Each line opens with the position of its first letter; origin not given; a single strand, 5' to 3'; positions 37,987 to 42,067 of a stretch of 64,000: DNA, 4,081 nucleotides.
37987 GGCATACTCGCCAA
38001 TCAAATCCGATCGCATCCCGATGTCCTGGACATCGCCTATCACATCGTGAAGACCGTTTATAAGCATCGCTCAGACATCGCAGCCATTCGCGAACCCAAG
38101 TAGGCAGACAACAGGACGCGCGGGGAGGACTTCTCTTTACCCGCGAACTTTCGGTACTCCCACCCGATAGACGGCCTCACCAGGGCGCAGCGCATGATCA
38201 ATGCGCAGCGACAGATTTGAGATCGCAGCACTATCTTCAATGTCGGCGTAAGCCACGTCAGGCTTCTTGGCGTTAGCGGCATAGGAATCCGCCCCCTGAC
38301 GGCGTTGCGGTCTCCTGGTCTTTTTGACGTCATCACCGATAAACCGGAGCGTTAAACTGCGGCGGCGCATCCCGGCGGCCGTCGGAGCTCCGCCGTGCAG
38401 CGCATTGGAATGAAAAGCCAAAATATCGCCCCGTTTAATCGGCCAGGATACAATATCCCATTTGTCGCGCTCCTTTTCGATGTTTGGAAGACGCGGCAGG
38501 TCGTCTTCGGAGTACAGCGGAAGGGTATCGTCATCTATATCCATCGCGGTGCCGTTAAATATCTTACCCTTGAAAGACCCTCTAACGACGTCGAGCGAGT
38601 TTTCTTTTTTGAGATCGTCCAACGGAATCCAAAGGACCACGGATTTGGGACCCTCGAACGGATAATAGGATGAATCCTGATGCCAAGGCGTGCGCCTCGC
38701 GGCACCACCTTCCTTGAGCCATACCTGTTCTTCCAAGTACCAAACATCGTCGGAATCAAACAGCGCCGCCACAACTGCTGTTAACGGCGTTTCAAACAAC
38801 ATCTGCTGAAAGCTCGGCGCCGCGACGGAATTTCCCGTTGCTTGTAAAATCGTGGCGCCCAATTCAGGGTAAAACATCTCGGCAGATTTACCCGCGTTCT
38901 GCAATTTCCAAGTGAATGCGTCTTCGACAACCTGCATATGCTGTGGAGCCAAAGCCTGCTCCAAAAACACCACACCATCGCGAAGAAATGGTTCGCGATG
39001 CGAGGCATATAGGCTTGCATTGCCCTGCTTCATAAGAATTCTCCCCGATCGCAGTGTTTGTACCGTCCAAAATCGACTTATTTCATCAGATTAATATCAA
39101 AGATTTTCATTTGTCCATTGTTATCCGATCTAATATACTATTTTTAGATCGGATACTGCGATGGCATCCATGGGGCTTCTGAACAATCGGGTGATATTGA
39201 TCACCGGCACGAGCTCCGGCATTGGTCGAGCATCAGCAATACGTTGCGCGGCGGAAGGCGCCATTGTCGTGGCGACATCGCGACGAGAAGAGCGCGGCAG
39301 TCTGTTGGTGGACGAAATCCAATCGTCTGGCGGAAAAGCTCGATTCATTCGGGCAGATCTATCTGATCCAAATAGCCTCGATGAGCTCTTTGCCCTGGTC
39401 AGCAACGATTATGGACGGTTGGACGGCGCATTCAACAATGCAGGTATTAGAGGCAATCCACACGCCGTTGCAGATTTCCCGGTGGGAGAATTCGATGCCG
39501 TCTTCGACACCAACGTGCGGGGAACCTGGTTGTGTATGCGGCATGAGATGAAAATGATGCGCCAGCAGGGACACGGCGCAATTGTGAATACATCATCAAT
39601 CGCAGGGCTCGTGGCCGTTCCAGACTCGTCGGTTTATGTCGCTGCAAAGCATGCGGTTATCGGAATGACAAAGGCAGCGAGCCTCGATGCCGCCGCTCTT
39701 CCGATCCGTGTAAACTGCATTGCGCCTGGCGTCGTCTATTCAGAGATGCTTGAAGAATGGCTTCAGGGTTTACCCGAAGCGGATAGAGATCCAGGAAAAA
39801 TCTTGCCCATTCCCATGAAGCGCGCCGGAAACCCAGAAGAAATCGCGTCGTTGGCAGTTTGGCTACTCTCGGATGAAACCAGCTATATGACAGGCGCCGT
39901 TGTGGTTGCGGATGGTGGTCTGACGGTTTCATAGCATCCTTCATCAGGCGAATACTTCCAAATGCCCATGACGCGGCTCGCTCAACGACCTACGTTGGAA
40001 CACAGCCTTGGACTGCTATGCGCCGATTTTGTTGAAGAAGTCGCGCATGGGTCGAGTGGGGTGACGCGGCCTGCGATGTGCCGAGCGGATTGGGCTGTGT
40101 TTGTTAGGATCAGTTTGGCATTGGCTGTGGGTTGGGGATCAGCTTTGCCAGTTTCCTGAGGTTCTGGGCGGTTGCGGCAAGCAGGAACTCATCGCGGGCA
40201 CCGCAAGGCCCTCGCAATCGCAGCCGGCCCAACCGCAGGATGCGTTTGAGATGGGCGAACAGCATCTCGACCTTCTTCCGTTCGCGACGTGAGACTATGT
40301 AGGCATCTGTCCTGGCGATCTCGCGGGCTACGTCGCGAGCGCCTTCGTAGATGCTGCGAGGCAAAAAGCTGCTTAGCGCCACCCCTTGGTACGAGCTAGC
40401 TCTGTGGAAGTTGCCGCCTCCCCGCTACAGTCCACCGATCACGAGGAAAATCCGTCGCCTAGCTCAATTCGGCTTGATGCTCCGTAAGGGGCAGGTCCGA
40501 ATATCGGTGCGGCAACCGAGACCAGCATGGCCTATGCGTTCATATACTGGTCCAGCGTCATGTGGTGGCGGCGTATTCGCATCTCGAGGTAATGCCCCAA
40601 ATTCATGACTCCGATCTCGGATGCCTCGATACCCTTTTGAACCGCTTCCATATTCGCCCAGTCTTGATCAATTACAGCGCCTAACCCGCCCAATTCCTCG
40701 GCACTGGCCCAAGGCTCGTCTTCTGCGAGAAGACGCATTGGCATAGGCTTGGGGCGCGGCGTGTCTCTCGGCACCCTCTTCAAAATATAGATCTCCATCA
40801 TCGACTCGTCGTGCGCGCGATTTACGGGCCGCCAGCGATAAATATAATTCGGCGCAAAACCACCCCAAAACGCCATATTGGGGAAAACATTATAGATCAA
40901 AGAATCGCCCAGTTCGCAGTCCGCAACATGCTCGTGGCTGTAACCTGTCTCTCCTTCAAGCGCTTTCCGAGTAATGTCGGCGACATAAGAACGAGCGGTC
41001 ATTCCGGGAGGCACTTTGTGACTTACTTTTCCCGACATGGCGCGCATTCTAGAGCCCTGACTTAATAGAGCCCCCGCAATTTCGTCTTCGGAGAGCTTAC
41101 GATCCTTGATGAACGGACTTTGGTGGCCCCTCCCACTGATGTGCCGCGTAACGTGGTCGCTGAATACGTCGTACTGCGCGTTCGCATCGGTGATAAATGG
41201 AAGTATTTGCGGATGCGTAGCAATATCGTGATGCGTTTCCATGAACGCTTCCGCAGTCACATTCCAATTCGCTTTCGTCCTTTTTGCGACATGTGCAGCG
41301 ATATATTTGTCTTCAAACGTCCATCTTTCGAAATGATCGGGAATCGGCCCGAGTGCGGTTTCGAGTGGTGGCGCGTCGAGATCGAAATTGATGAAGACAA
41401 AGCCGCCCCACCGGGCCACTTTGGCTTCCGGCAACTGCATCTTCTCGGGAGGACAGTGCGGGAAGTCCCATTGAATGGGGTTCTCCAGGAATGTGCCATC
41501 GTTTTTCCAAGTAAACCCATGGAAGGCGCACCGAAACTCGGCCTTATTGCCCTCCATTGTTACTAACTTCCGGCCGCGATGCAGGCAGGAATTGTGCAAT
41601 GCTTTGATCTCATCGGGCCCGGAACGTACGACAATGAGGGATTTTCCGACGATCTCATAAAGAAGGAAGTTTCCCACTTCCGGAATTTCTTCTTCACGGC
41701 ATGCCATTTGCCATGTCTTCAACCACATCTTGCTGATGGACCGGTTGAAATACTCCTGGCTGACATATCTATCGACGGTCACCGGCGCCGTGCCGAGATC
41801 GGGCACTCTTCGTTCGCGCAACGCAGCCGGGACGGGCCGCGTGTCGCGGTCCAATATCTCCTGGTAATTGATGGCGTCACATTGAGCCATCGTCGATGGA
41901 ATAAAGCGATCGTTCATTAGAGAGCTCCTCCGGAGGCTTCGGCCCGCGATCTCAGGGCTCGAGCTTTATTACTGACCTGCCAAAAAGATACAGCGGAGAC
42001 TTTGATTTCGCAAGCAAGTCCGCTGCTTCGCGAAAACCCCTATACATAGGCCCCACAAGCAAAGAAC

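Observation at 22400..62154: Three stacked TonB-receptor-anchored oxidative utilization cassettes, each with a private regulator and operator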

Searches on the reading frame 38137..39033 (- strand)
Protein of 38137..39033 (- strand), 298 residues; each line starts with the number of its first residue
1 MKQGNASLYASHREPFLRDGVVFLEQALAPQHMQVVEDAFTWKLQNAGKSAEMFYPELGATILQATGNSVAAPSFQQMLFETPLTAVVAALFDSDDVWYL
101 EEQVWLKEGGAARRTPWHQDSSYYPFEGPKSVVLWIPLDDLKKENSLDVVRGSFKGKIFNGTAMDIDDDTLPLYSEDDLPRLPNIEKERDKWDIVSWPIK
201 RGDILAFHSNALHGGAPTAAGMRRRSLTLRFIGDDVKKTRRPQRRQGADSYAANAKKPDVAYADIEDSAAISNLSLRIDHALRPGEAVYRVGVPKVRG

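Call 8: search_protein_families(library=pfam, proteins=[window:38137-39033:-], max_evalue=0.00001)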
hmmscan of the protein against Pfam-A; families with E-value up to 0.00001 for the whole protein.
window:38137-39033:- (298 aa): 1 family
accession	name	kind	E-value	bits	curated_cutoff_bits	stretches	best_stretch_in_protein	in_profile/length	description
PF05721.19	PhyH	-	1.9e-17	64.7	22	1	17-224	2-212/213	Phytanoyl-CoA dioxygenase (PhyH)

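Call 40: search_protein_families(library=ncbifam, proteins=[window:38137-39033:-], max_evalue=0.00001)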
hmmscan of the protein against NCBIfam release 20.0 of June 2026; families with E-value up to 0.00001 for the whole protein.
window:38137-39033:- (298 aa): 0 families

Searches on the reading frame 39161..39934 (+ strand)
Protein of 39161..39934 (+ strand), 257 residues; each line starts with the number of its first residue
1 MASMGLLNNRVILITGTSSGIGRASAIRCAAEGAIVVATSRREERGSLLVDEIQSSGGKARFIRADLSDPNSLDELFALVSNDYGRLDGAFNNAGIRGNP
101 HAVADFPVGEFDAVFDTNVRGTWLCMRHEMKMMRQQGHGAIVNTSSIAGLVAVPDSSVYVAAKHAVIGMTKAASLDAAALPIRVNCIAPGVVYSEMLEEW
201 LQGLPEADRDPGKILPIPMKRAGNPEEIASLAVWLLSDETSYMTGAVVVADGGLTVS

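Call 8: search_protein_families(library=pfam, proteins=[window:39161-39934:+], max_evalue=0.00001)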
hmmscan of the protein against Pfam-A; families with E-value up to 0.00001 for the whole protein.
window:39161-39934:+ (257 aa): 4 families
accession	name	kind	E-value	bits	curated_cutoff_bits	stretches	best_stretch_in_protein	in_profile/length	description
PF13561.12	adh_short_C2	-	3.2e-59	200.8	27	1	18-255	3-236/236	Enoyl-(Acyl carrier protein) reductase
PF00106.31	adh_short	-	2.5e-52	177.7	26.6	1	10-200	1-190/195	short chain dehydrogenase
PF08659.16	KR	-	1.4e-14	54.9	22.6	1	12-166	3-156/180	KR domain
PF01370.27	Epimerase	-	7.3e-06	26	20.9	0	12-174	1-157/240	NAD dependent epimerase/dehydratase family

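Call 40: search_protein_families(library=ncbifam, proteins=[window:39161-39934:+], max_evalue=0.00001)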
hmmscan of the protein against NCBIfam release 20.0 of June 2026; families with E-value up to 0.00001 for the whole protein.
window:39161-39934:+ (257 aa): 225 families (the best 25 are shown)
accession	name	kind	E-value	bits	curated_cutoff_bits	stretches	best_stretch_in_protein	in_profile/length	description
NF004818.0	PRK06172.1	equivalog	4.1e-78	262.2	336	1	7-255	5-251/253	SDR family oxidoreductase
NF004791.0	PRK06138.1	equivalog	8.2e-63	212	312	1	7-256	3-251/252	SDR family oxidoreductase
NF005559.1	PRK07231.1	subfamily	2.4e-62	210.7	215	1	7-256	2-249/249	glucose 1-dehydrogenase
NF005681.0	PRK07478.1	subfamily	1.4e-61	208.1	267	1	4-256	1-251/254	SDR family oxidoreductase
NF004198.0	PRK05653.1-3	equivalog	1e-60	205.3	296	1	5-255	3-247/248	3-oxoacyl-ACP reductase FabG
NF009466.0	PRK12826.1-2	subfamily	3.2e-56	190.6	222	1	8-255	2-245/248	3-oxoacyl-ACP reductase FabG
NF006366.0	PRK08589.1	equivalog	2.2e-53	181.3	386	1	4-254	1-252/272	SDR family oxidoreductase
NF052558.1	MBtsdlDhBudC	equivalog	7.2e-53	179.7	270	1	8-256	2-243/250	meso-2,3-butanediol dehydrogenase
TIGR01830.1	3oxo_ACP_reduc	equivalog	3.9e-52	177.3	297.75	1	13-254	2-238/239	3-oxoacyl-[acyl-carrier-protein] reductase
NF009093.0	PRK12429.1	subfamily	4.7e-52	176.8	258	1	7-256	3-258/259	3-hydroxybutyrate dehydrogenase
NF005067.0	PRK06484.1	equivalog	9.1e-52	176.3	713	1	8-256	8-253/524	short chain dehydrogenase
TIGR01963.1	PHB_DH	subfamily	7.1e-51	172.9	307.05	1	10-256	2-254/255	3-hydroxybutyrate dehydrogenase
NF005446.0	PRK07035.1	equivalog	1.1e-50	172.3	373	1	7-255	9-254/255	SDR family oxidoreductase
NF053701.1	CsHdxCHCADhChcB2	equivalog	4.6e-49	167.2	350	1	7-255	1-243/245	cis-4-hydroxycyclohexanecarboxylate dehydrogenase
NF009468.0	PRK12826.1-4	equivalog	5.1e-49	167.3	318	1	7-255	5-248/256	SDR family oxidoreductase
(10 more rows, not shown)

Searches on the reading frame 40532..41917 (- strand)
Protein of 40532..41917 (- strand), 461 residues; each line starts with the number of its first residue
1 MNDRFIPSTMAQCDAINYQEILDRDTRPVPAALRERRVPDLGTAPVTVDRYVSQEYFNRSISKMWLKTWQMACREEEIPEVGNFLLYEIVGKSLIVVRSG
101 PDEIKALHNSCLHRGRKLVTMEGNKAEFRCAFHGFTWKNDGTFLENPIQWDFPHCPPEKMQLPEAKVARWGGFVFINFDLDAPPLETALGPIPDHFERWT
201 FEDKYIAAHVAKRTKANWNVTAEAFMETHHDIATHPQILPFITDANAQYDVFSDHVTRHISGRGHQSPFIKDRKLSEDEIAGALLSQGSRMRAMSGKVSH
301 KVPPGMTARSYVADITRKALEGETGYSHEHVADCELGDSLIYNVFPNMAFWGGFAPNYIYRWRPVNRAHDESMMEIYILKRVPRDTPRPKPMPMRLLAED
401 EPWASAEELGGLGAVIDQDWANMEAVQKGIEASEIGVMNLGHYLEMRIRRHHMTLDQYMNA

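Call 8: search_protein_families(library=pfam, proteins=[window:40532-41917:-], max_evalue=0.00001)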
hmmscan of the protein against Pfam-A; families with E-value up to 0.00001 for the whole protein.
window:40532-41917:- (461 aa): 2 families
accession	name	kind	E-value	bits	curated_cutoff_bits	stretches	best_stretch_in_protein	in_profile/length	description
PF00848.25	Ring_hydroxyl_A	-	4.3e-14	53.4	24.9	1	209-460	13-207/208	Ring hydroxylating alpha subunit (catalytic domain)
PF00355.32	Rieske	-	2.1e-13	50.4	20.3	1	68-148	1-80/88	Rieske [2Fe-2S] domain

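Call 39: search_protein_families(library=ncbifam, proteins=[window:40532-41917:-], max_evalue=0.00001)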
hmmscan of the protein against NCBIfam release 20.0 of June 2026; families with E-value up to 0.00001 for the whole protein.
window:40532-41917:- (461 aa): 5 families
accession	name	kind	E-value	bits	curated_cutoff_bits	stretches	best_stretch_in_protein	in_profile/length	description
NF058607.1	GlBtMonoOxGbcA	equivalog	1.1e-27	96.5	670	1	50-250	37-237/420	glycine betaine monooxygenase oxygenase subunit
TIGR03228.1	anthran_1_2_A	equivalog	6.9e-19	67.9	671.9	1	41-182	11-154/438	anthranilate 1,2-dioxygenase large subunit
NF042946.1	3PPDioc_HcaE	equivalog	5.6e-17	61.9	830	1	48-236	18-215/450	3-phenylpropionate/cinnamic acid dioxygenase subunit alpha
TIGR03229.1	benzo_1_2_benA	equivalog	2e-14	53.3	780.95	1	45-191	15-167/433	benzoate 1,2-dioxygenase large subunit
NF041684.1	ant_diox_AndAc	equivalog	1.5e-11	43.5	750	1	44-231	21-218/418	anthranilate 1,2-dioxygenase large subunit AndAc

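Call 56: search_solved_structures(query=window:40532-41917:-, max_evalue=0.00001)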
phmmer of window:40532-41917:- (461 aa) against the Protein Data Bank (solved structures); distinct sequences matched with E-value up to 0.00001: 29.
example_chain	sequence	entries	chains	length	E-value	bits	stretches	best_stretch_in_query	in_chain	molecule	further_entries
9jp5_A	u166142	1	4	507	4.7e-24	88.3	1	39-240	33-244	Phthalate 3,4-dioxygenase alpha subunit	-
6y9c_A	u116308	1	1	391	5.7e-21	78.2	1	51-243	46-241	Carnitine monooxygenase oxygenase subunit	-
6y8j_A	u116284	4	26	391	7.8e-21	77.7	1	51-243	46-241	Carnitine monooxygenase oxygenase subunit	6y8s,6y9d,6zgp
1uli_A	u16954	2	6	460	1.5e-19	73.5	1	50-231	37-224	biphenyl dioxygenase large subunit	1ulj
9o71_A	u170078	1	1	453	1.8e-18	69.9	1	47-236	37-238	Phenylpropionate dioxygenase-like ring-hydroxylating dioxygenase large terminal subunit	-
7yls_B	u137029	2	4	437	5.4e-18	68.4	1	47-236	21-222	Rieske (2Fe-2S) domain protein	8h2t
9vdb_A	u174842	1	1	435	2.1e-17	66.4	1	42-234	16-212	Ring hydroxylating dioxygenase, alpha subunit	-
2b1x_A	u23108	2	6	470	2.4e-16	63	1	64-262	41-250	naphthalene dioxygenase large subunit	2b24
5aeu_A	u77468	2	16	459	2.5e-16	62.9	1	50-231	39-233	BIPHENYL DIOXYGENASE SUBUNIT ALPHA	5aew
2xr8_A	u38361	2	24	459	2.5e-16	62.8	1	50-231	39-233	BIPHENYL DIOXYGENASE SUBUNIT ALPHA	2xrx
2xsh_A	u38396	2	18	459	2.6e-16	62.8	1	50-231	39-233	BIPHENYL DIOXYGENASE SUBUNIT ALPHA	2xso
2yfi_A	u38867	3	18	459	2.7e-16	62.8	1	50-231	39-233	BIPHENYL DIOXYGENASE SUBUNIT ALPHA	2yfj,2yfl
2gbw_A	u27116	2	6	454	4.2e-16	62.1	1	53-238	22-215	Biphenyl 2,3-Dioxygenase Alpha Subunit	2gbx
7c8z_A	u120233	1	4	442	7.5e-16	61.3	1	30-240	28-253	Salicylate 5-hydroxylase, large oxygenase component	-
3gzx_A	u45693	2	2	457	1e-15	60.8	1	40-231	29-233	Biphenyl dioxygenase subunit alpha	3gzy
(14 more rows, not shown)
